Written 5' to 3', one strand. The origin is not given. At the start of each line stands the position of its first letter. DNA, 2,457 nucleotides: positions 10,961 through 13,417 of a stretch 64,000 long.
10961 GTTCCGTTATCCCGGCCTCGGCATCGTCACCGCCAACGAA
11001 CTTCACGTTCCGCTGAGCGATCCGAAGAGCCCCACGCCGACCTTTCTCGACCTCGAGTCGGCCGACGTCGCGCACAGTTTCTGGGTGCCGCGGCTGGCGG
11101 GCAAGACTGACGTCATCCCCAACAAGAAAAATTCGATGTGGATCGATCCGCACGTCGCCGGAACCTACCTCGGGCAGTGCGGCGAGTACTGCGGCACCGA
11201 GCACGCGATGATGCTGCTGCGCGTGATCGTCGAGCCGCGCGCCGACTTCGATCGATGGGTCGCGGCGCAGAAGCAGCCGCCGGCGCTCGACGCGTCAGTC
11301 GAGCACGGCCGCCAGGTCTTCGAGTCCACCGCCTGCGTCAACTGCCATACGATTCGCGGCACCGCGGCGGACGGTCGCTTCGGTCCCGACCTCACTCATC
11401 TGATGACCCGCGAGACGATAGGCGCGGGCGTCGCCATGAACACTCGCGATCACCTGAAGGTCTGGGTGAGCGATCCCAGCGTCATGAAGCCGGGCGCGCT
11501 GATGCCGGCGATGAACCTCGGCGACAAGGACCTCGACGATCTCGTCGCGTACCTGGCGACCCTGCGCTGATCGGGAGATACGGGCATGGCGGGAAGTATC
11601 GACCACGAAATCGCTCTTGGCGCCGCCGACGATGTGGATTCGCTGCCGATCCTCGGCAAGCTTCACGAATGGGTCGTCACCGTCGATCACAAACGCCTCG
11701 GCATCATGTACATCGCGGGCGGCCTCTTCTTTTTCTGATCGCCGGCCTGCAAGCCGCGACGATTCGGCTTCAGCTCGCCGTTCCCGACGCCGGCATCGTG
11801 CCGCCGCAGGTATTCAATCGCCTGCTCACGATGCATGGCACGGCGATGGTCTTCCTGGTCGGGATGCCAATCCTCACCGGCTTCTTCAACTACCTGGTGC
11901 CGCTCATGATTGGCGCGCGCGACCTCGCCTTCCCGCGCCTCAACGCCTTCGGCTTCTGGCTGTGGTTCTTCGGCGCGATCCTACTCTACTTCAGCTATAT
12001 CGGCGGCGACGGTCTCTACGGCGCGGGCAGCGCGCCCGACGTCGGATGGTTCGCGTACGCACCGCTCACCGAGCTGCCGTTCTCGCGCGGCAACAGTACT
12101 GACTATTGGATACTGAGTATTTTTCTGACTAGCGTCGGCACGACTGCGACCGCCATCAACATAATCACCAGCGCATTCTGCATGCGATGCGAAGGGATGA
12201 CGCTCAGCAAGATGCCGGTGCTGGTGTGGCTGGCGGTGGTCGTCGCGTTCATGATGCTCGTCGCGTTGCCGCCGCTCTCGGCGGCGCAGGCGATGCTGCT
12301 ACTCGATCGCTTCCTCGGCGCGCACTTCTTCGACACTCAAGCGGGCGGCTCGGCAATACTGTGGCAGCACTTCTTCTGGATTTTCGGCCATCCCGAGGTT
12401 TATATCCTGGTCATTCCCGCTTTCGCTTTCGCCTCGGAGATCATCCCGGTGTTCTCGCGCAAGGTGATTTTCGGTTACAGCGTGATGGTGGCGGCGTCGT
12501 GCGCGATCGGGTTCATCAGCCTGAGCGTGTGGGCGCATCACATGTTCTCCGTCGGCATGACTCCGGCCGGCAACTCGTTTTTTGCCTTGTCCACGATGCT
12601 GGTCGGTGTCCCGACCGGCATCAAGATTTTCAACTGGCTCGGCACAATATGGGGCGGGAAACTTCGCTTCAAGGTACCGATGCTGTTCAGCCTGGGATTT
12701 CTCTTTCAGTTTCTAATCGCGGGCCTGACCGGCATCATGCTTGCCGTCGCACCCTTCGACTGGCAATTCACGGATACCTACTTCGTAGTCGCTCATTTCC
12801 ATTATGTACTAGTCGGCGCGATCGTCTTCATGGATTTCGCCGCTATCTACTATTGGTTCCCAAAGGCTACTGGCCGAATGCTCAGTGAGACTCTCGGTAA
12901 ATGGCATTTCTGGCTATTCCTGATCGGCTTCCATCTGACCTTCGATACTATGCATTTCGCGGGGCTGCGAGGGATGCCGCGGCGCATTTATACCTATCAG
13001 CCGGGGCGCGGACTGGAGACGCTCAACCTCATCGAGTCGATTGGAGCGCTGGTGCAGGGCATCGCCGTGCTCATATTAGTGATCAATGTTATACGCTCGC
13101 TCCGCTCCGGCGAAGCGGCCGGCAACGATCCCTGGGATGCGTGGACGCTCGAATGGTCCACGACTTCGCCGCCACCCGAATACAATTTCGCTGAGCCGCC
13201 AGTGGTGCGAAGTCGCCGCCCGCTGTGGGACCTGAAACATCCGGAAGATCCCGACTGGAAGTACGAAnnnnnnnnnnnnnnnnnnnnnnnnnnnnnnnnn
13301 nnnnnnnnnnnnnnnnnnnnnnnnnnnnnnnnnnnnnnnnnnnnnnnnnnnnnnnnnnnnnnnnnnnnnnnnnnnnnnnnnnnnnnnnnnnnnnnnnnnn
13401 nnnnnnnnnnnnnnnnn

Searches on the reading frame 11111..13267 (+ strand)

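Call 86: search_protein_families(library=pfam, max_evalue=0.001, proteins=[window:11111-13267:+])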
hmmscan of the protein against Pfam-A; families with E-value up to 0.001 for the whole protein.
window:11111-13267:+ (719 aa): 1 family
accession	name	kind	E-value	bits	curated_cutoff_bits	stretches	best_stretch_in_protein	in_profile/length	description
PF00115.25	COX1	-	6.7e-152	506.8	34.8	1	206-648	12-436/436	Cytochrome C and Quinol oxidase polypeptide I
